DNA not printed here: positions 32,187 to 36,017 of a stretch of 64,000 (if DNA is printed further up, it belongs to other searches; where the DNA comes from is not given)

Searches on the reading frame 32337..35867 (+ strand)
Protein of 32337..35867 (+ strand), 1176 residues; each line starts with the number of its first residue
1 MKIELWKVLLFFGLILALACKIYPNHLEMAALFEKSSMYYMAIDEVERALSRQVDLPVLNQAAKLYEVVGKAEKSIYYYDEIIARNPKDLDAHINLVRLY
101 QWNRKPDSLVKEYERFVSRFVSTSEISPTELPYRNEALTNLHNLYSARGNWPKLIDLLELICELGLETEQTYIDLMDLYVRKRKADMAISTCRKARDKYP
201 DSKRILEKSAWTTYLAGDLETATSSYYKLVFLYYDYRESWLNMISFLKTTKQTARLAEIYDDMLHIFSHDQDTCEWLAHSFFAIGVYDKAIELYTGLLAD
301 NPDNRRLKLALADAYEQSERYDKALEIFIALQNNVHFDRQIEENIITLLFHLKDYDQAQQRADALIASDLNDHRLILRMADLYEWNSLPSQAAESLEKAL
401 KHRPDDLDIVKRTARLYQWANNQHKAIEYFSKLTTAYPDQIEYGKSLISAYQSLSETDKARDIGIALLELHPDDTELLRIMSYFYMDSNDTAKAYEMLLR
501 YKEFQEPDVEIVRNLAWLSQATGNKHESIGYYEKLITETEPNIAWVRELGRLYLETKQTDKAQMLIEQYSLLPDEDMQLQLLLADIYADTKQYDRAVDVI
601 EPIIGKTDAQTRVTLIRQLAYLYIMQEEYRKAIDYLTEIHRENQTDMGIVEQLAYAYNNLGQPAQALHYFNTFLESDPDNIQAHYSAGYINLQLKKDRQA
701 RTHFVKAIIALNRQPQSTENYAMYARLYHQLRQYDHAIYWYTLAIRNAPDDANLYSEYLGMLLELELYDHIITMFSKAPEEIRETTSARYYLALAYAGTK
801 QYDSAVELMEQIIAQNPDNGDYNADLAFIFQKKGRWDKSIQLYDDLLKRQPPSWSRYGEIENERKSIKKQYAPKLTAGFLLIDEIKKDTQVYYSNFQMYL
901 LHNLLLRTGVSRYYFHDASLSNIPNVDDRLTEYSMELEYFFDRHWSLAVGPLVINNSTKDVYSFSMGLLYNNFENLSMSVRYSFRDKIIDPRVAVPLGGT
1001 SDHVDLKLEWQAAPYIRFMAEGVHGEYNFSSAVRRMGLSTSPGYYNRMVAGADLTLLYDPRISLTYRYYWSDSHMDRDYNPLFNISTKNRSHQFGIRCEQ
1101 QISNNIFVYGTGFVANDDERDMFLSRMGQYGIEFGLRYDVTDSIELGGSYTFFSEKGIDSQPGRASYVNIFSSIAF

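Call 17: search_protein_families(library=pfam, proteins=[window:32337-35867:+], max_evalue=0.001)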
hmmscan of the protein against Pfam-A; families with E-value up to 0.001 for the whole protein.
window:32337-35867:+ (1176 aa): 26 families (the best 25 are shown)
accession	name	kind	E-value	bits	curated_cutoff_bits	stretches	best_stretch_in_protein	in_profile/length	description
PF14559.12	TPR_19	-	9.4e-51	170.5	25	4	287-336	7-56/68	Tetratricopeptide repeat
PF13428.12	TPR_14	-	1e-44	146.8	23.5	0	788-827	3-42/44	Tetratricopeptide repeat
PF13432.12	TPR_16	-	6.6e-32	110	32.7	3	277-328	3-54/65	Tetratricopeptide repeat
PF07719.23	TPR_2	-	7.5e-31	104.1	27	1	788-819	3-34/34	Tetratricopeptide repeat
PF13174.12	TPR_6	-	2.2e-25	88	26.3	0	788-818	2-32/33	Tetratricopeptide repeat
PF13176.12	TPR_7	-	6.2e-21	73.1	27.9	0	137-159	1-23/36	Tetratricopeptide repeat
PF00515.34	TPR_1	-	1.3e-19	69.5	27.8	0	653-680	7-34/34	Tetratricopeptide repeat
PF13181.12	TPR_8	-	7.6e-19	66.7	25.7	0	652-680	6-34/34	Tetratricopeptide repeat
PF13424.12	TPR_12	-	1.2e-17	64.3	30.1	0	283-328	22-68/77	Tetratricopeptide repeat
PF12895.13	ANAPC3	-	2.9e-15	56.7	27.2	1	625-706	1-81/82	Anaphase-promoting complex, cyclosome, subunit 3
PF23914.1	TPR_CcmH_CycH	-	8.4e-15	55.4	42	0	788-856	88-157/158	Cytochrome c-type biogenesis protein H TPR domain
PF13429.12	TPR_15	-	5.7e-14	52.6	26.2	1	684-848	113-276/280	Tetratricopeptide repeat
PF13431.12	TPR_17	-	7.6e-14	51.2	24.4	0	808-841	1-34/34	Tetratricopeptide repeat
PF24575.1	TPR_Slam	-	1.1e-10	42.3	35.2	0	253-327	31-103/104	Surface lipoprotein assembly modifier, N-terminal TPR repeats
PF20308.4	TPR-S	-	2.8e-10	41.1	27.6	0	801-854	1-54/102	Tetratricopeptide Repeats-Sensor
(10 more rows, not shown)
